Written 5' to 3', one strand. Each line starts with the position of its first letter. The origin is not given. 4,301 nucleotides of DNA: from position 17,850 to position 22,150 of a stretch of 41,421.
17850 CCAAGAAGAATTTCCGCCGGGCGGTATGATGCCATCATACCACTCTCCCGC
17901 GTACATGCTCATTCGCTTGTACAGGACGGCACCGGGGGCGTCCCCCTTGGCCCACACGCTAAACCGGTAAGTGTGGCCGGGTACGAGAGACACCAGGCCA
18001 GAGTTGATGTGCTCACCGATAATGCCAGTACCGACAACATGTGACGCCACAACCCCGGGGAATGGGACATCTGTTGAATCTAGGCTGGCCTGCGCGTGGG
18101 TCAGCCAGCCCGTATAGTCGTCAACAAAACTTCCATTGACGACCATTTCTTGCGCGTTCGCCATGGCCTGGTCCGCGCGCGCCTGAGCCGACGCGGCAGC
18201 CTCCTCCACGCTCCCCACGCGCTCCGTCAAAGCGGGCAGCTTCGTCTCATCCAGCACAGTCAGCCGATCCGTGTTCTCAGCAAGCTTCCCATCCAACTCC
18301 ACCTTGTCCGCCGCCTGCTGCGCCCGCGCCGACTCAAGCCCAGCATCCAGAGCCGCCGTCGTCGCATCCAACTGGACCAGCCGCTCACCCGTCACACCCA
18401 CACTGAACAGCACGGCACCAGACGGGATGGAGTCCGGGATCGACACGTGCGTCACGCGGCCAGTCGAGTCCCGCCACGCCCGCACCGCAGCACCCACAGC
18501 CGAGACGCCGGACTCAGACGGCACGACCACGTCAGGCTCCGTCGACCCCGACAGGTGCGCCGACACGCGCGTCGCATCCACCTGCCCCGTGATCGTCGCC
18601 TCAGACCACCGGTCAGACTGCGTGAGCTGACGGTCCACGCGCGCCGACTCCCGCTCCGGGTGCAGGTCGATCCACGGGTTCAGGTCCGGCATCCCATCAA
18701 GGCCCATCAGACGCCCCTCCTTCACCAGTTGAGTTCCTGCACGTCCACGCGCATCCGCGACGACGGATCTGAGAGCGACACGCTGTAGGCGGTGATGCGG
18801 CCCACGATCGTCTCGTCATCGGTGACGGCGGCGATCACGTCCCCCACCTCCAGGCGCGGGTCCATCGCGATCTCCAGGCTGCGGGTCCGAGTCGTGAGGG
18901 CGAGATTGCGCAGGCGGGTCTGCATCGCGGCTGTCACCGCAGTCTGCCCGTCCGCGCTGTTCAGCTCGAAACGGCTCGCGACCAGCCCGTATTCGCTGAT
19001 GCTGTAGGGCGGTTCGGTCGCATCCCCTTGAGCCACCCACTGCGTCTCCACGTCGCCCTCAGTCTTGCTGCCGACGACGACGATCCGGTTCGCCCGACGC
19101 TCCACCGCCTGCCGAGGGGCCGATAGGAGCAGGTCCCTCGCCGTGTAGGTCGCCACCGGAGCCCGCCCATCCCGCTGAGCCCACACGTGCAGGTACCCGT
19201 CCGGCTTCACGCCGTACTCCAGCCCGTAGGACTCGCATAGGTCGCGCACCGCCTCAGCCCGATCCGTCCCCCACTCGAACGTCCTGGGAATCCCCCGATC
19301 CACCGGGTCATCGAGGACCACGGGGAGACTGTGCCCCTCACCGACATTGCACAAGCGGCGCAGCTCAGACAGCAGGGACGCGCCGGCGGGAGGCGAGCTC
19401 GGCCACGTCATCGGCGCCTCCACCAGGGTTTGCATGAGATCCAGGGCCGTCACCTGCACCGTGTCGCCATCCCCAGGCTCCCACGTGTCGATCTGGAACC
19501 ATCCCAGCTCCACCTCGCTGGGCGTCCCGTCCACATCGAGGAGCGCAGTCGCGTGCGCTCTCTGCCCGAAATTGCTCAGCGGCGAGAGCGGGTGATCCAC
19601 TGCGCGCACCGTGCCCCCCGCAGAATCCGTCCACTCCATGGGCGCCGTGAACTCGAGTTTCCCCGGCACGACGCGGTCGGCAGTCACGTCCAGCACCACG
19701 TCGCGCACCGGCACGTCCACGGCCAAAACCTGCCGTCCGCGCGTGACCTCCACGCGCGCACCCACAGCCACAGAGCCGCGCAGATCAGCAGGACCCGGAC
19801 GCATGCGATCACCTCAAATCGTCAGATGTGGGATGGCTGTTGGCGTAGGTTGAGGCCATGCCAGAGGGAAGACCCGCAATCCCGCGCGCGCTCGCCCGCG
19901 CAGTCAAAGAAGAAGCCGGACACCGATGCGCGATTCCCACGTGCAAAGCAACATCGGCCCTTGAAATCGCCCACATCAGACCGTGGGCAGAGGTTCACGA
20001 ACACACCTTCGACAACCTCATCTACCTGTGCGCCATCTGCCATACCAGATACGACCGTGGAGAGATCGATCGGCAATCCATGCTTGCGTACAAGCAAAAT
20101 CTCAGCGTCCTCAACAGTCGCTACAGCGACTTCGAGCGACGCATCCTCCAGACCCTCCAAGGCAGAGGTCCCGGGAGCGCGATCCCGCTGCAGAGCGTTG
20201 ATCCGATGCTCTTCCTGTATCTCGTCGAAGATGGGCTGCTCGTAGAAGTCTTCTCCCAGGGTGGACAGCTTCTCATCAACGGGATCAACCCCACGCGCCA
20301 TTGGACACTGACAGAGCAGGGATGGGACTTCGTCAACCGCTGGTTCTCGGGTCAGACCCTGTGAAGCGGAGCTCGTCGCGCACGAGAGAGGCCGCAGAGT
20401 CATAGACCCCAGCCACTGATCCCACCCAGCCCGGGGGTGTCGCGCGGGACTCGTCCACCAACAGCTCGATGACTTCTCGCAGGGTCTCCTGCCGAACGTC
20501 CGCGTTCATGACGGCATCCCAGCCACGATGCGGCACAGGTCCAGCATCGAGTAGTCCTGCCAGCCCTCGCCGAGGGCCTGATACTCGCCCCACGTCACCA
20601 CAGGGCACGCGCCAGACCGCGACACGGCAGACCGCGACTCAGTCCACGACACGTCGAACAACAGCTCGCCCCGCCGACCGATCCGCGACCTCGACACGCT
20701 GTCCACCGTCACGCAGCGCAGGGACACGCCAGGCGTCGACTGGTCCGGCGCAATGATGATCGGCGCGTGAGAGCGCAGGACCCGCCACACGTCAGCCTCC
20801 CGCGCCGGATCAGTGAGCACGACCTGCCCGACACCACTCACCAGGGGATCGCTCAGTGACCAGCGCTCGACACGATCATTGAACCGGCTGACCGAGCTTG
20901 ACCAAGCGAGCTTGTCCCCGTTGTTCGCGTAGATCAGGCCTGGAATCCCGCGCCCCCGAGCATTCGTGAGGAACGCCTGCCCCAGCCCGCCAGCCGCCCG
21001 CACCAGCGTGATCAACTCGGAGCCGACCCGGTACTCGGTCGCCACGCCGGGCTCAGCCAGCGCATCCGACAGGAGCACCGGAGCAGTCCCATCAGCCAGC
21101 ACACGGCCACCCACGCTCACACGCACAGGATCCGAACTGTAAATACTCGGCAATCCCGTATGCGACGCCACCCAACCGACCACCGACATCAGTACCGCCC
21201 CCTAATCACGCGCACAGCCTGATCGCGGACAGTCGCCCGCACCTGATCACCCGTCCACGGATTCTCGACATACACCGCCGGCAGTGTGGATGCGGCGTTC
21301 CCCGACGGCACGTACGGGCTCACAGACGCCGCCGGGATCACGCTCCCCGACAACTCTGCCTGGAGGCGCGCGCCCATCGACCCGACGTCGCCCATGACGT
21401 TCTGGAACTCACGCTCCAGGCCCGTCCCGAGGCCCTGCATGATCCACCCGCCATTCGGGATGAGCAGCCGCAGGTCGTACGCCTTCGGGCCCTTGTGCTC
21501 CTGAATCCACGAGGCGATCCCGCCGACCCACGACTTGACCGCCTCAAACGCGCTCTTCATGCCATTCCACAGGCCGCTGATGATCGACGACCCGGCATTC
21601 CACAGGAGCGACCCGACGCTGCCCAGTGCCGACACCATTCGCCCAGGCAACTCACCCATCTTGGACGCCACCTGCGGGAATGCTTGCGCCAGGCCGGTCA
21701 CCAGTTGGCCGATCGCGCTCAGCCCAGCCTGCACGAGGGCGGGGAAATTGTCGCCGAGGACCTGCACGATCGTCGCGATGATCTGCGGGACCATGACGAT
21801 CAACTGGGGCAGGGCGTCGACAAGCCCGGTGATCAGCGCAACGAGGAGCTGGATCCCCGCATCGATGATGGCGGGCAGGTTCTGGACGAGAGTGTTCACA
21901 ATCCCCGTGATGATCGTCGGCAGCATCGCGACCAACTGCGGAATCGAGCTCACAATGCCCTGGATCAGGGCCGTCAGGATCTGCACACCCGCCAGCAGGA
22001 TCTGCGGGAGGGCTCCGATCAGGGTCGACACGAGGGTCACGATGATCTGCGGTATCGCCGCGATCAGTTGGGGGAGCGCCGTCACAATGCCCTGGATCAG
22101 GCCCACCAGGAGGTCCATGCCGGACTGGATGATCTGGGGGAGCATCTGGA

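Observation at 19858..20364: HNH nuclease plus winged-helix-like ORF embedded antisense in the tail-tip block, with foreign-looking codon usage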

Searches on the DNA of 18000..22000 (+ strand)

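Call 7: search_dna_similar(query=window:18000-22000:+, collection=phages, mode=near, max_rows=40)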
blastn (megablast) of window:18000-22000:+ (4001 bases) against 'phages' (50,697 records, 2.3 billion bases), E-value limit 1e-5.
No match.

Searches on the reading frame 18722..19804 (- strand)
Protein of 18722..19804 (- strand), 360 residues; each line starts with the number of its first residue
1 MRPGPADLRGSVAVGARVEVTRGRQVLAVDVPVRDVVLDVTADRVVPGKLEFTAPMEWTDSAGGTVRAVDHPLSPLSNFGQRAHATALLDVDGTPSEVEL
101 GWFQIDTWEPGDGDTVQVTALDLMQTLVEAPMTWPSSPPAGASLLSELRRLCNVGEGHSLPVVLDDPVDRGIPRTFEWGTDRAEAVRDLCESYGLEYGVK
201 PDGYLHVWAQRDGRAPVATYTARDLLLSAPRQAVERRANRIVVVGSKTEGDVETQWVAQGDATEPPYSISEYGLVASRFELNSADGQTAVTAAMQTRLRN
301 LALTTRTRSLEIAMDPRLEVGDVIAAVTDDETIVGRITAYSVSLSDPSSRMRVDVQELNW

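Call 4: search_protein_families(library=pfam, proteins=[window:18722-19804:-], max_evalue=1)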
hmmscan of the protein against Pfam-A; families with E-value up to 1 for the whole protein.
window:18722-19804:- (360 aa): 1 family
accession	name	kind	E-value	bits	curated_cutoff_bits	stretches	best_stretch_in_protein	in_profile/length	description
PF13550.12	Phage-tail_3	-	0.037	14.3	23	0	299-339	120-161/164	Putative phage tail protein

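Call 5: search_protein_families(library=phrogs, proteins=[window:18722-19804:-], max_evalue=0.1)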
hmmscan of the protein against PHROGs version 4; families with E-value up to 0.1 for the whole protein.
window:18722-19804:- (360 aa): 1 family
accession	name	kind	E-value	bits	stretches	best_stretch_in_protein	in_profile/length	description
phrog_1887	-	tail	1.2e-24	88.3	1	73-344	360-640/670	tail protein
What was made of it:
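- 18722..19804 (-): Flank: 360-aa hub/Tal-like tail protein. Its SD (GAGGTG, 19810..19815 on the minus strand) lies in the 53-bp divergent spacer. PHROG 1887 tail protein, 1.2e-24 (call 5).
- Checked: The ORF lies between the 360-aa tail protein 18722..19804(-) (PHROG 1887 'tail protein', 1.2e-24; call 5) and the 58-aa ORF 20333..20509(-), which overlaps the stop of the 227-aa post-tape-measure gene 20506..21189(-).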

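Call 12: search_protein_families(library=ncbifam, proteins=[window:18722-19804:-], max_evalue=0.1)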
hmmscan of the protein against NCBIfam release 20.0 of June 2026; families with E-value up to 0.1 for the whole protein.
window:18722-19804:- (360 aa): 0 families

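Call 23: find_related_loci(query=window:18722-19801:-, collection=viral_contigs, flank=6000)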
Query window:18722-19801:- (359 aa) in viral_contigs; peptide patterns used: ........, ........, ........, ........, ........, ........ (x = any residue, [..] = any of these).
13 stretches matched a pattern; 8 encode a relative of the query (tblastn E <= 1e-3); 7 distinct loci.
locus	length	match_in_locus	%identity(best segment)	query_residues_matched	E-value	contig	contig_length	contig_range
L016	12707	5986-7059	61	1-359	6e-136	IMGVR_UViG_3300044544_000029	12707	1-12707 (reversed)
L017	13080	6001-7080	61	1-359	4e-132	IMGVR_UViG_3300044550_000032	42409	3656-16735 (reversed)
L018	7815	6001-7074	61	1-359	8e-131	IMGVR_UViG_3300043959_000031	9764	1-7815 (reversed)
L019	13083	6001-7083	92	1-359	0e+0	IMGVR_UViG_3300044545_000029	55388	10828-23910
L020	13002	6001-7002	41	13-359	4e-76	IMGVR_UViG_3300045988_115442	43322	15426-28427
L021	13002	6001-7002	42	13-359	4e-76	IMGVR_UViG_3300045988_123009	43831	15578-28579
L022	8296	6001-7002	42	13-359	4e-76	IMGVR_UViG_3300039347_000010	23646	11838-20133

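Call 58: search_dna_similar(query=window:18722-19801:-, collection=phages, mode=protein, max_rows=25)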
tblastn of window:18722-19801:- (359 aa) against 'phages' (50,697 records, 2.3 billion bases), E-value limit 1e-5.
Records with a match: 1; places in all: 1; records where one place covers at least 80% of the query: 1.
Best place of each record, by identity: <60% 1.
By first word of the organism name: Actinomyces 1.
By host as written in the record: Schalia odontolyticus XH001 1.
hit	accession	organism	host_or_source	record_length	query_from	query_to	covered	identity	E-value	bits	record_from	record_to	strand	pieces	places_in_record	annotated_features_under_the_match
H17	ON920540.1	Actinomyces phage LC001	Schalia odontolyticus XH001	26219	1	359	100%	44.0%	3e-62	221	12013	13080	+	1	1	record has no annotation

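Call 105: search_protein_families(library=pfam, proteins=[L019:4263-4691:+, L019:4634-5197:+, L019:5182-5670:+, L017:4277-5035:+, L017:5072-5578:+, L018:4291-4860:+, L018:5120-5605:+, L016:4492-5946:+, L019:3382-4302:+], max_evalue=0.01)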
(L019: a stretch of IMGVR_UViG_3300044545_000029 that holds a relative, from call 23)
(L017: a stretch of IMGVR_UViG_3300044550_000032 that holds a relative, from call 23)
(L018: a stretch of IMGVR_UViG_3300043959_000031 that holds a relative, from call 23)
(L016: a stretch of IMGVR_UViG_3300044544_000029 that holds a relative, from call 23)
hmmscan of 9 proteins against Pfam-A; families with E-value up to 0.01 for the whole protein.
L019:4263-4691:+ (143 aa): 0 families

L019:4634-5197:+ (188 aa): 0 families

L019:5182-5670:+ (163 aa): 0 families

L017:4277-5035:+ (253 aa): 1 family
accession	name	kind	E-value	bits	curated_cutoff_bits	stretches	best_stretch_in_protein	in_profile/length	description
PF02018.23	CBM_4_9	-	0.0043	17.9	25.9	1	113-166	31-87/136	Carbohydrate binding domain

L017:5072-5578:+ (169 aa): 0 families

L018:4291-4860:+ (190 aa): 0 families

L018:5120-5605:+ (162 aa): 0 families

L016:4492-5946:+ (485 aa): 0 families

L019:3382-4302:+ (307 aa): 0 families
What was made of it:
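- Tried and rejected: Pfam on the alternative cargo at the junction: no hits except a weak CBM_4_9 (call 105).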

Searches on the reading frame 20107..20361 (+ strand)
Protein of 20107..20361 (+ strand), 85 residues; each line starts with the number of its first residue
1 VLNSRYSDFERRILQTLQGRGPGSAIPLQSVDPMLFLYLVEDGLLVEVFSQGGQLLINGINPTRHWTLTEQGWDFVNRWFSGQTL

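Call 73: predict_structure(alignment_id=A5)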
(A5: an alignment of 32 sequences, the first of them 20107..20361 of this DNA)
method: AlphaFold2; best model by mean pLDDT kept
length: 85 residues; sequences in the alignment: 32
mean_pLDDT: 84.9   pTM: 0.73
mean pLDDT of the five models: 84.9, 82.7, 82.5, 81.8, 81.1
residues with pLDDT >= 90: 49; 70-90: 18; 50-70: 16; < 50: 2
segments of 3 or more residues with pLDDT < 50: none
pLDDT, mean of each block of 10 residues (from residue 1): 75 95 90 91 90 64 87 93 74
secondary structure, 60 per line:
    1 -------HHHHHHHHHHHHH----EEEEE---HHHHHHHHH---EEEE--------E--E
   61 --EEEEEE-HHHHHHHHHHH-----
elements in order: H8-20 E25-29 H33-41 E45-48 E63-68 H70-80
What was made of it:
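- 20119..20361 (+): C-terminal winged-helix domain (residues 88-168). Its beta1 loop and wing are the variable surfaces. Domain-only AF2 model pLDDT 84.9 (call 73).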

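Call 77: fold_search(model_id=the predicted structure, library=pdb)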
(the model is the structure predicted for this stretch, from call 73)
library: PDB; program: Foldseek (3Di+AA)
matches with E <= 10: 754; with E <= 0.001: 0
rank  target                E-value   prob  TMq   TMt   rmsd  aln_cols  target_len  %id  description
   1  5yi0_A                5.7e-03  1.00  0.58  0.36   4.0        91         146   12  Structure of Lactococcus lactis ZitR, C30AH42A mutant (released 2017-12-06)
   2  5xxu_K                5.7e-03  0.97  0.47  0.44   5.2        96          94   14  Small subunit of Toxoplasma gondii ribosome (released 2017-08-30)
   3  1s3j_A                8.7e-03  1.00  0.59  0.37   3.5        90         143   13  X-ray crystal structure of YusO protein from Bacillus subtilis (released 2004-04-13)
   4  5jls                  9.9e-03  0.98  0.51  0.36   4.4        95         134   12  Crystal Structure of Adhesin competence repressor (AdcR) from Streptococcus pyogenes (C-terminally His tagged) (released 2017-05-03)
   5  9h88_A                1.3e-02  0.89  0.40  0.31   8.2        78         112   19  Crystal structure of LmrR variant V15aY-RNYW with Val15 replaced by 3-aminotyrosine and evolved as Friedel-Crafts alky (released 2025-04-30)
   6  5yi1                  1.5e-02  0.99  0.56  0.38   3.8        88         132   12  Structure of Lactococcus lactis ZitR, C30AH42A mutant in apo form (released 2017-12-06)
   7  7oyc_K2               2.0e-02  0.94  0.49  0.46   4.6        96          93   14  Cryo-EM structure of the Xenopus egg 80S ribosome (released 2022-07-20)
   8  6az1_N                2.1e-02  0.97  0.54  0.51   4.5       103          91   14  Cryo-EM structure of the small subunit of Leishmania ribosome bound to paromomycin (released 2017-12-06)
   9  5jlu                  2.4e-02  0.99  0.57  0.38   3.6        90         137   11  Crystal Structure of Adhesin competence repressor (AdcR) from Streptococcus pyogenes (released 2017-05-03)
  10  5h3r_A                2.4e-02  0.98  0.53  0.34   3.8        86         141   12  Crystal Structure of mutant MarR C80S from E.coli complexed with operator DNA (released 2017-08-02)
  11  6zj3_SN               2.4e-02  0.95  0.51  0.47   4.9        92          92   12  Cryo-EM structure of the highly atypical cytoplasmic ribosome of Euglena gracilis (released 2020-10-07)
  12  7ls2_v2               2.4e-02  0.92  0.49  0.44   4.7        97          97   11  80S ribosome from mouse bound to eEF2 (Class I) (released 2021-11-03)
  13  5aip_A                2.6e-02  0.98  0.55  0.35   4.3        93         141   18  Crystal structure of NadR in complex with 4-hydroxyphenylacetate (released 2016-03-02)
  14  8scb_KK               2.6e-02  0.97  0.52  0.52   4.2        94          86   14  Terminating ribosome with SRI-41315 (released 2023-12-27)
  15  4u3m_C0               2.6e-02  0.95  0.51  0.46   4.2        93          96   12  Crystal structure of Anisomycin bound to the yeast 80S ribosome (released 2014-10-22)
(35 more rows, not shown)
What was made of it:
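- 20119..20361 (+): Foldseek matches to MarR-family, PadR, HxlR and eS10 winged helices, TM 0.5-0.59 (call 77).
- On Winged-helix (wHTH) fold: All E-values are 6e-3 or worse (calls 73, 77).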

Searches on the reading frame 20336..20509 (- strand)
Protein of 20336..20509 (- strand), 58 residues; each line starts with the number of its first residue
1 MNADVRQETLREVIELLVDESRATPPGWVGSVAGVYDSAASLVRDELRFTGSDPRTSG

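Call 51: find_homologous_proteins(query=window:20336-20509:-, max_evalue=0.01)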
Query window:20336-20509:- (58 aa): 7 proteins with E <= 0.01 among 7 candidates.
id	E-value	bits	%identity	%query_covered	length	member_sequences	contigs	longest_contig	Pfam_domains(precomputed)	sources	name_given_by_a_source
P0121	1.1e-29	118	100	100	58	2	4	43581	-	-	-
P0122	3.1e-22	94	81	100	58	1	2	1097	-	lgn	-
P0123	2.6e-21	91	81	98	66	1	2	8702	-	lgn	-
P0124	4.4e-20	88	81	100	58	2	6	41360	-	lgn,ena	-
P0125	5.9e-20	87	80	95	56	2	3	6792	-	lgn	-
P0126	6.0e-18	81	77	98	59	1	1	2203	-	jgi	jgi:hypothetical protein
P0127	4.4e-12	63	74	91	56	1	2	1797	-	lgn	-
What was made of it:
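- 20333..20509 (-): 58-aa tail-operon ORF, start overlapping the stop of the 227-aa gene (ATGA). A conserved small gene that also occurs without the HNH. Only 7 homologue clusters, all in this phage group (call 51).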

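Call 52: find_encoding_contigs(protein=P0124, flank=10000, max_places=4)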
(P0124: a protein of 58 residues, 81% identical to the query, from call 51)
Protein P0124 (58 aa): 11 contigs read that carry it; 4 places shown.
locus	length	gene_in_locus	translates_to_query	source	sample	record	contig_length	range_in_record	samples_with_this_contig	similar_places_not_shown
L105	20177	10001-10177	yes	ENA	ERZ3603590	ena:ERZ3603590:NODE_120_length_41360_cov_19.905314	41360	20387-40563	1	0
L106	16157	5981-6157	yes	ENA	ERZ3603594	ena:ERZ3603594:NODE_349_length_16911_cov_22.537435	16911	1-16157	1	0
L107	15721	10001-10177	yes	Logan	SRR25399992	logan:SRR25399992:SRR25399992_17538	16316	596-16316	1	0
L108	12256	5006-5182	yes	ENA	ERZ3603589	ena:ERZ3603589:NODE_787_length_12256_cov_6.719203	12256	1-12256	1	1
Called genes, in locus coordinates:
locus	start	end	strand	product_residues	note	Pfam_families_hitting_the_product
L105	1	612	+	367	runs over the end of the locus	PF06152:Phage_min_cap2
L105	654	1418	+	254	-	-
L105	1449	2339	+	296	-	PF25209:Phage_capsid_4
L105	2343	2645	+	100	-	-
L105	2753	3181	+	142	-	-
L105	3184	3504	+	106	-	-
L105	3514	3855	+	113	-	-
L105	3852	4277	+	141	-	-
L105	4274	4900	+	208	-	-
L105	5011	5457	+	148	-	-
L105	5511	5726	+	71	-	-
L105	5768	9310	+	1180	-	PF20155:TMP_3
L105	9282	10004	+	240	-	-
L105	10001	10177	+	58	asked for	-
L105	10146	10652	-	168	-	PF01844:HNH, PF13391:HNH_2 (weak)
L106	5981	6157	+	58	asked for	-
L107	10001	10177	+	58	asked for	-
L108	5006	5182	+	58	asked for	-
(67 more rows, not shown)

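Call 53: find_encoding_contigs(protein=P0125, flank=6000, max_places=3)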
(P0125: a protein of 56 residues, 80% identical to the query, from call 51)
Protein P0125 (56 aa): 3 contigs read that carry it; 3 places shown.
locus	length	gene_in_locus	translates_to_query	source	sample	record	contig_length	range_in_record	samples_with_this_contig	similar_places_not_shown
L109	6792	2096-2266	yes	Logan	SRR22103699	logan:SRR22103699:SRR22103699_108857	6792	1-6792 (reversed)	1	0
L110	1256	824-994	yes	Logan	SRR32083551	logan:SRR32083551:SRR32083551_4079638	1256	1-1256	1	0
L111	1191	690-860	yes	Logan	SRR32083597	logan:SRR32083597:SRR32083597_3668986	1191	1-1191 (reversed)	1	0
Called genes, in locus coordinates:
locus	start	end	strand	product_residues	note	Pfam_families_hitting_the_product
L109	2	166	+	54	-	?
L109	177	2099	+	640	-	-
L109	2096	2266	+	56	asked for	-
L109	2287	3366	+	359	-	-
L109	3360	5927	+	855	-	-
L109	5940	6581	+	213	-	-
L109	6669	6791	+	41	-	?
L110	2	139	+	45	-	?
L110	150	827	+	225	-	-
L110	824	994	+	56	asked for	-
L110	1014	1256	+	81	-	?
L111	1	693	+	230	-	?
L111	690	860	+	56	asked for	-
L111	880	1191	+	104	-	?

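Call 54: find_encoding_contigs(protein=P0127, flank=6000, max_places=3)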
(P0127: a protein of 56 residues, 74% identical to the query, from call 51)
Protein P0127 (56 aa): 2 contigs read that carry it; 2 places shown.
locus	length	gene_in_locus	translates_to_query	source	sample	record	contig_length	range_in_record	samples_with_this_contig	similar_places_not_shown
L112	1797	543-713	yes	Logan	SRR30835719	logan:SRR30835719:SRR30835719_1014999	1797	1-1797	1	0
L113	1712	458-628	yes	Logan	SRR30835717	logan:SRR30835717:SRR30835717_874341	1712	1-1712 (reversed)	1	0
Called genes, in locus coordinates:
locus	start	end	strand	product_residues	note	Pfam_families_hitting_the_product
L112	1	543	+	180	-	?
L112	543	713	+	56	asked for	-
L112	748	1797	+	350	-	?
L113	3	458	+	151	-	?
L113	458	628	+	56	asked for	-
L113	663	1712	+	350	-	?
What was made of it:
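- Tried and rejected: It has only 7 homologue clusters, all in this phage group, and it also occurs without the HNH (calls 51, 53, 54).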

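Call 72: search_protein_families(library=phrogs, proteins=[window:20336-20509:-], max_evalue=0.01)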
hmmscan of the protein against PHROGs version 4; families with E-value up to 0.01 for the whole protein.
window:20336-20509:- (58 aa): 0 families

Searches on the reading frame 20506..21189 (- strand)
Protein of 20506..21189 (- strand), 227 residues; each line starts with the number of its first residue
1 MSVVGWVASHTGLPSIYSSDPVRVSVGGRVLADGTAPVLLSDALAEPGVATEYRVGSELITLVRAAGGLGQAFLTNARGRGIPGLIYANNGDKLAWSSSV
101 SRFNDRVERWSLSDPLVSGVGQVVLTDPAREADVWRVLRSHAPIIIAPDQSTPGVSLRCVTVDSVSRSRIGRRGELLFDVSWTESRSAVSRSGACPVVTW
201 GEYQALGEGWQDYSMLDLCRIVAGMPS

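Call 4: search_protein_families(library=pfam, proteins=[window:20506-21189:-], max_evalue=1)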
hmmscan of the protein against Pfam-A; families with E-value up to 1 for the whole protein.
window:20506-21189:- (227 aa): 0 families

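Call 5: search_protein_families(library=phrogs, proteins=[window:20506-21189:-], max_evalue=0.1)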
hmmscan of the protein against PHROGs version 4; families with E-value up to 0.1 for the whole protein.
window:20506-21189:- (227 aa): 1 family
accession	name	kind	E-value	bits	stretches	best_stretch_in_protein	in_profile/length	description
phrog_23263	-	moron, auxiliary metabolic gene and host takeover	0.027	15.8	0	94-126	13-45/61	membrane protein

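Call 12: search_protein_families(library=ncbifam, proteins=[window:20506-21189:-], max_evalue=0.1)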
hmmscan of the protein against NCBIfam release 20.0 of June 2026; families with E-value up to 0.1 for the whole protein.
window:20506-21189:- (227 aa): 0 families
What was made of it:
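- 20506..21189 (-): Flank: 227-aa post-tape-measure protein (Dit-like by position only). No family hit (calls 4, 5, 12).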

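Call 24: find_related_loci(query=window:20506-21186:-, collection=viral_contigs, flank=6000)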
Query window:20506-21186:- (226 aa) in viral_contigs; peptide patterns used: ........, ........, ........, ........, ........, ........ (x = any residue, [..] = any of these).
8 stretches matched a pattern; 2 encode a relative of the query (tblastn E <= 1e-3); 2 distinct loci.
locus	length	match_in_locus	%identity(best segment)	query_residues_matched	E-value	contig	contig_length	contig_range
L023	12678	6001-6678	83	1-226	2e-119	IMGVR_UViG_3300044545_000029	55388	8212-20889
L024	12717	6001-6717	44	1-225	7e-59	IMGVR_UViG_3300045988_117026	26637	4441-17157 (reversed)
